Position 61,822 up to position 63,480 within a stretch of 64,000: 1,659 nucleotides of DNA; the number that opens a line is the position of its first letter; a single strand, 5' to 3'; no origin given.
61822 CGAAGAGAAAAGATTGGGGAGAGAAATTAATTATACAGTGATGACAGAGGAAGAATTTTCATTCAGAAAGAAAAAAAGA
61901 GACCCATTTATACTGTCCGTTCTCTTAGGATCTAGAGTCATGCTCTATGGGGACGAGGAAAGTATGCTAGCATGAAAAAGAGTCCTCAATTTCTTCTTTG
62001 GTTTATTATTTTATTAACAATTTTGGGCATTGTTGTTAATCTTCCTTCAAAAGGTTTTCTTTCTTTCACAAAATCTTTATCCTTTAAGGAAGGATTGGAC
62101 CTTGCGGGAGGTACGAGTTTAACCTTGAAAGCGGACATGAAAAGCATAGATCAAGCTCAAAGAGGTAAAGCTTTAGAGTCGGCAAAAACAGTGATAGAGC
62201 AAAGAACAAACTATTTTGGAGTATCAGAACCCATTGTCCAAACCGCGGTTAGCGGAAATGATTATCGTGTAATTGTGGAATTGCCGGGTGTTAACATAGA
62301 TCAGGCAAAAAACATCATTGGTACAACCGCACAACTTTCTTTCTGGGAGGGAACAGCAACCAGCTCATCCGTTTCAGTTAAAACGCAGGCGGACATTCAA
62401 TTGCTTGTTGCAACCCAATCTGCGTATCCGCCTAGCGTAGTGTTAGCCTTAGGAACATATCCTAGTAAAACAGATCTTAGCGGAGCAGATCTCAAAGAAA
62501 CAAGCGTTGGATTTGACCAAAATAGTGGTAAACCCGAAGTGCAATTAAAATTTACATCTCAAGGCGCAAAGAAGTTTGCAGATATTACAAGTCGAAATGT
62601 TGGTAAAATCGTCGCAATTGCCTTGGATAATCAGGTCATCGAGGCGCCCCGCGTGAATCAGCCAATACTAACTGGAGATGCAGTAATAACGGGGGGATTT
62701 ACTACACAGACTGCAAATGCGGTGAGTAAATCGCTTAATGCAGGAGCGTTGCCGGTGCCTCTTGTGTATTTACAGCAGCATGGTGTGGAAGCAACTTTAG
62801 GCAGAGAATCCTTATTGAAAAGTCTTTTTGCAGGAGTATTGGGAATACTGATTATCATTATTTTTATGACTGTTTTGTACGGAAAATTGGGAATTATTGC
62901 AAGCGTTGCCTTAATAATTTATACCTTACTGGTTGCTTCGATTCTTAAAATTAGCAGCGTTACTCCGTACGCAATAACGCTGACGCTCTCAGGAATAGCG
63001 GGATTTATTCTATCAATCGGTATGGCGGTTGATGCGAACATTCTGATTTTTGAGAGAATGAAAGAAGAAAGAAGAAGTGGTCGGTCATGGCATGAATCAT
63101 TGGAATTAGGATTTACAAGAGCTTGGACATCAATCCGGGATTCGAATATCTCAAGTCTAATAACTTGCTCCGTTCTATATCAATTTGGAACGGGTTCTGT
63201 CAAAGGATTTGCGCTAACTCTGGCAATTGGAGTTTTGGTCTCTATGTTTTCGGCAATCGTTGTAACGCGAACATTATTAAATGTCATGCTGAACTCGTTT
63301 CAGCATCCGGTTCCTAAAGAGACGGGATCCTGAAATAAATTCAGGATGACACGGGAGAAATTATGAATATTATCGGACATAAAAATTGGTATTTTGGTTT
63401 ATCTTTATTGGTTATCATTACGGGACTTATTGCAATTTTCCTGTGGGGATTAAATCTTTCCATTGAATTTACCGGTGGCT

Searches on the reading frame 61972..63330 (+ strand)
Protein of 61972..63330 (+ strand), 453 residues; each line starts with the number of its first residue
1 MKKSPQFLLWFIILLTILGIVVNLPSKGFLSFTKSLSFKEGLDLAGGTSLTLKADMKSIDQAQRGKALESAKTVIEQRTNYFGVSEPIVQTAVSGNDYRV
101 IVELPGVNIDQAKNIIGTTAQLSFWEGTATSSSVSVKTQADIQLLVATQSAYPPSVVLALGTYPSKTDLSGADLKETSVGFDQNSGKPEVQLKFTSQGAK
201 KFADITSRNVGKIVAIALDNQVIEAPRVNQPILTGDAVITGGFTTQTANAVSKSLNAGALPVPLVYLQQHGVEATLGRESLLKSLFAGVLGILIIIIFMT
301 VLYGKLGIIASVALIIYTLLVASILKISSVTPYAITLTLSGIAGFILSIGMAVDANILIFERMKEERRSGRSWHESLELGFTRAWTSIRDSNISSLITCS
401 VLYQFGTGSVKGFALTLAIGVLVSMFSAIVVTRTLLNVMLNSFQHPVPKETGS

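Call 55: search_protein_families(library=pfam, proteins=[window:61972-63330:+], max_evalue=0.001)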
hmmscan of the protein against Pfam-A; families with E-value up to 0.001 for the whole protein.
window:61972-63330:+ (453 aa): 4 families
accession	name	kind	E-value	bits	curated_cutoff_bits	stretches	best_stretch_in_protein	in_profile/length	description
PF22599.2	SecDF_P1_head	-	1.2e-29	103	27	1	166-262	18-114/114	SecDF, P1 head subdomain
PF21760.3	SecD_1st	-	2.3e-15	56.2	27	1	69-125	2-56/60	Protein translocase subunit SecDF, P1 domain, N-terminal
PF02355.23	SecD_SecF_C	-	2.8e-10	40.4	20.5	1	268-439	17-186/189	Protein export membrane protein SecD/SecF, C-terminal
PF03176.21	MMPL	-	5.3e-09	35.9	20.5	1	286-443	147-305/333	MMPL family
